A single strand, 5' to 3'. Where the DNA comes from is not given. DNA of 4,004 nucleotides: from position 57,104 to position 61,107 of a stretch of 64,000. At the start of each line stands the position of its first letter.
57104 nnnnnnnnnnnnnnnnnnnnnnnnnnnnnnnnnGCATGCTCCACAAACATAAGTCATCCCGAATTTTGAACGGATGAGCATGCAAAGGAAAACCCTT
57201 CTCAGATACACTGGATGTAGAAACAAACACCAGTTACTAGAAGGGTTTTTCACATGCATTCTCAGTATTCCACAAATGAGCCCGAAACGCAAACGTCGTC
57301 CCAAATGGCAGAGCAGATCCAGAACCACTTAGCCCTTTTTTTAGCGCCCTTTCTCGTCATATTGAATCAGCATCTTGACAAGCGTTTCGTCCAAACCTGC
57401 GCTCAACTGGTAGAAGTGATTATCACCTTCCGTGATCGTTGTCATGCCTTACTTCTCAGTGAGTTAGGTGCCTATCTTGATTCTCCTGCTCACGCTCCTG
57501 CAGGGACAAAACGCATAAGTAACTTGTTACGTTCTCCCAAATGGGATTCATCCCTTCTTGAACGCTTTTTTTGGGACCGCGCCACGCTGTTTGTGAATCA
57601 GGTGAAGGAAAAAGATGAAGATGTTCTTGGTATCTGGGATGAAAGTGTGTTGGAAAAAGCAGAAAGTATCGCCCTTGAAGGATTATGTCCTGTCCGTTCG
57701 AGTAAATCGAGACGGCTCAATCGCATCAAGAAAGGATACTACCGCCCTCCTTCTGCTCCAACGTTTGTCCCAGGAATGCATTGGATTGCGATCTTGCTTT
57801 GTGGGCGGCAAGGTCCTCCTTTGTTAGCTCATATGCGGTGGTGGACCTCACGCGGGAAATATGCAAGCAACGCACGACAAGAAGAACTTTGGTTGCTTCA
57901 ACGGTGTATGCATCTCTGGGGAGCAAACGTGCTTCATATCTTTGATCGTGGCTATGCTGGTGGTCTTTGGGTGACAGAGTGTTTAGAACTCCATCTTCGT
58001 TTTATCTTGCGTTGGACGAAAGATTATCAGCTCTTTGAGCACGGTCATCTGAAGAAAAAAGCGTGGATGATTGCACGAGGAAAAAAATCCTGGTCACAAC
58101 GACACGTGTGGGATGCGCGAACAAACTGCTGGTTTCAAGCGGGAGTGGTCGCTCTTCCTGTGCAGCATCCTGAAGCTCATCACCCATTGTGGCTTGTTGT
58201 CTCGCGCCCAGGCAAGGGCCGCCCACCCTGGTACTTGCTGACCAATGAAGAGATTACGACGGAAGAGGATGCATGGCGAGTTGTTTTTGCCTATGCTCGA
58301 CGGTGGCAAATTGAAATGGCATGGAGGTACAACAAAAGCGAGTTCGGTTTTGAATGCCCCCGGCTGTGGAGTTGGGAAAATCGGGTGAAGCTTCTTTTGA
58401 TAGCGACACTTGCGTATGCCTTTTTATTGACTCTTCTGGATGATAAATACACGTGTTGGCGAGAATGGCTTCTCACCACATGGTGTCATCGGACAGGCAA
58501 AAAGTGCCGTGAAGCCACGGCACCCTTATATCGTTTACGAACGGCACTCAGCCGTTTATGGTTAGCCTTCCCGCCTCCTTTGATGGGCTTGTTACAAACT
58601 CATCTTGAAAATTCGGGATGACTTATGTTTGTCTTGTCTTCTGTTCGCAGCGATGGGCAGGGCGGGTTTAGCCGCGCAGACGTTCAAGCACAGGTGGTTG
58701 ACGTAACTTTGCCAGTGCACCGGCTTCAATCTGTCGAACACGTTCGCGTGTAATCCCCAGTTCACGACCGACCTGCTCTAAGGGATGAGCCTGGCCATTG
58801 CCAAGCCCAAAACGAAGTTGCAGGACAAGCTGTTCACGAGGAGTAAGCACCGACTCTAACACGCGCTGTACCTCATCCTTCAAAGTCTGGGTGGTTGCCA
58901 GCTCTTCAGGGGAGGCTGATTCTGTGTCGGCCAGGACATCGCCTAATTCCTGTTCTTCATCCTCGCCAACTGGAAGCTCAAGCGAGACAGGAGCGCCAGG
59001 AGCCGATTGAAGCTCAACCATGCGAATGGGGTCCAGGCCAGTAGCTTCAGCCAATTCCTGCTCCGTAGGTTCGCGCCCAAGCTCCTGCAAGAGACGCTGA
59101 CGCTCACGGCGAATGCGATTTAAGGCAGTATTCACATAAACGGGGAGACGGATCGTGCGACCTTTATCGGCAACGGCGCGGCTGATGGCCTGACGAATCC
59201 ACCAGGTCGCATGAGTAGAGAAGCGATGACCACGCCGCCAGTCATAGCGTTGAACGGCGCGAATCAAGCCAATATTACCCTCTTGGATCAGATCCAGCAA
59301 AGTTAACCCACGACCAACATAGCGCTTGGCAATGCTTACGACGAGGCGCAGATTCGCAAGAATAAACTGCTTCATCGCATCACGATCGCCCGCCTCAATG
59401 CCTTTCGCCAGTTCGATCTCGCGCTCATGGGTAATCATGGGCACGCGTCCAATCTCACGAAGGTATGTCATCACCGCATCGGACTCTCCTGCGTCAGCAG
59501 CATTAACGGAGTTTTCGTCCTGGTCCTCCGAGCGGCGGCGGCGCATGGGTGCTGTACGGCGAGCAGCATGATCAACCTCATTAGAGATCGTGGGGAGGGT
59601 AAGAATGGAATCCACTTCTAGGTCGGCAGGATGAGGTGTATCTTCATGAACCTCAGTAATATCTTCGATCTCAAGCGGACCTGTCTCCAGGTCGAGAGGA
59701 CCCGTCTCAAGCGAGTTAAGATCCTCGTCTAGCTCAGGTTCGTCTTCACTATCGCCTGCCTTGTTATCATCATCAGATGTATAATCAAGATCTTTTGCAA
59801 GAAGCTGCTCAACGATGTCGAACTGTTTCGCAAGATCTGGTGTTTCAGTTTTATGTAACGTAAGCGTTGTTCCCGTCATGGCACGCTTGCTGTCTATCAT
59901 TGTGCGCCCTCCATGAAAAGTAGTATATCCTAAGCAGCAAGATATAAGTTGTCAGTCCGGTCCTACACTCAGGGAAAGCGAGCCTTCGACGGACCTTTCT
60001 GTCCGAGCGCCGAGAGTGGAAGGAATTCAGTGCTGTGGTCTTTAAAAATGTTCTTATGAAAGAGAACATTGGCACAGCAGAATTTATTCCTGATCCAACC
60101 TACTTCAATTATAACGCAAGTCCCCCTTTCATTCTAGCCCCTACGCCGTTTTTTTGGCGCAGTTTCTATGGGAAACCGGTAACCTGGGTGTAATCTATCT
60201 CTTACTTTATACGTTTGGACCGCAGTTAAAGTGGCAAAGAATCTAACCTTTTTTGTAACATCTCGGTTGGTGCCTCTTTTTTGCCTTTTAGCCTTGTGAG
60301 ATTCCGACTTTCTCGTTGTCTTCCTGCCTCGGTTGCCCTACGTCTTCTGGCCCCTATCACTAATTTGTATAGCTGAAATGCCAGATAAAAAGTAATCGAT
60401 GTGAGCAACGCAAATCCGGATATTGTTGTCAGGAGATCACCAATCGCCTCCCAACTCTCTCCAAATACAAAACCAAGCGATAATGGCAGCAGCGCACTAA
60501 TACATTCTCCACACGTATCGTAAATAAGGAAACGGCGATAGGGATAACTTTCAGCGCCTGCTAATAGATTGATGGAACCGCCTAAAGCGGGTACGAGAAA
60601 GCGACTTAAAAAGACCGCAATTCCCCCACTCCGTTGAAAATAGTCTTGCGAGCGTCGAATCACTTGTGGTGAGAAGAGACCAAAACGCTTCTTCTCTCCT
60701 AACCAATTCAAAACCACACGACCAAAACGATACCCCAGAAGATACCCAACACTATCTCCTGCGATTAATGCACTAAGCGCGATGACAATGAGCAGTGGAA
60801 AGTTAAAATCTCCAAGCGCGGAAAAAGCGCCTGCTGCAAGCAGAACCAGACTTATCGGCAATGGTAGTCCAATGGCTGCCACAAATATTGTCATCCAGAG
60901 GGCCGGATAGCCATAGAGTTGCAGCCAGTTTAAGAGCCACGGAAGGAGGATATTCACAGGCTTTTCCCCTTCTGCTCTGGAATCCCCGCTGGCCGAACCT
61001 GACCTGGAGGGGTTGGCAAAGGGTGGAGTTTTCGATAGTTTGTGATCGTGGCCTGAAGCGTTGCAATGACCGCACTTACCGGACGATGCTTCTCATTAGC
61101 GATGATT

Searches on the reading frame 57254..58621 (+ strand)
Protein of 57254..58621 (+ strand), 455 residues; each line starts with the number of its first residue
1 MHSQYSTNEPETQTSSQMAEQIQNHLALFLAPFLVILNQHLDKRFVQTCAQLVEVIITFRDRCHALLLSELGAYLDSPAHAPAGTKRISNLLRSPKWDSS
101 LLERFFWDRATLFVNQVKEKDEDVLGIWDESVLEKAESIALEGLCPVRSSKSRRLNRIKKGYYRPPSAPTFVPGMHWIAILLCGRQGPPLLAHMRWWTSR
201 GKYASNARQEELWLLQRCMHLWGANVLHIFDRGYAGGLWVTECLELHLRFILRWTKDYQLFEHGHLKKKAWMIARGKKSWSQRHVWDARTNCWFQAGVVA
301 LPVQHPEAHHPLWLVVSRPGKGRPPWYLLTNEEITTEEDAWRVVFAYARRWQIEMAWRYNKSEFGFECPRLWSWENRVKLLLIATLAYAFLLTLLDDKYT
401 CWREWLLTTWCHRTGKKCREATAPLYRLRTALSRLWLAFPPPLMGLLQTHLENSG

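Call 33: search_protein_families(library=pfam, proteins=[window:57254-58621:+], max_evalue=0.001)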
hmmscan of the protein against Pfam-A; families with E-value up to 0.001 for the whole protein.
window:57254-58621:+ (455 aa): 1 family
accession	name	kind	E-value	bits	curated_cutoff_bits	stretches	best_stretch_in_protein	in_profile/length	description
PF01609.27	DDE_Tnp_1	-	1.7e-05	25.1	23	1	224-389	76-199/200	Transposase DDE domain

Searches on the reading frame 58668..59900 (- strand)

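Call 33: search_protein_families(library=pfam, proteins=[window:58668-59900:-], max_evalue=0.001)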
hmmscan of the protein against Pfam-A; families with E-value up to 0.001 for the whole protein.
window:58668-59900:- (410 aa): 4 families
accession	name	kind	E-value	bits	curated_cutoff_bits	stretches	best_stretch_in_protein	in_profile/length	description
PF04542.20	Sigma70_r2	-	3.7e-21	75.1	24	1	180-249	2-71/71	Sigma-70 region 2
PF04539.22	Sigma70_r3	-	1.4e-20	73.6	25.3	1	259-333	2-76/78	Sigma-70 region 3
PF04545.22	Sigma70_r4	-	9.6e-17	60.7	24.1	1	351-401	4-50/50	Sigma-70, region 4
PF00140.25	Sigma70_r1_2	-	2.5e-12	47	22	1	141-173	1-33/34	Sigma-70 factor, region 1.2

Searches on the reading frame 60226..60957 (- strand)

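Call 33: search_protein_families(library=pfam, proteins=[window:60226-60957:-], max_evalue=0.001)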
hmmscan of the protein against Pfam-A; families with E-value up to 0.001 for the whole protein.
window:60226-60957:- (243 aa): 1 family
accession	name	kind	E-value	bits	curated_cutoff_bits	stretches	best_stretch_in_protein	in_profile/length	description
PF09335.16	VTT_dom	-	2.1e-14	54.5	33.9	1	33-162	1-121/123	VTT domain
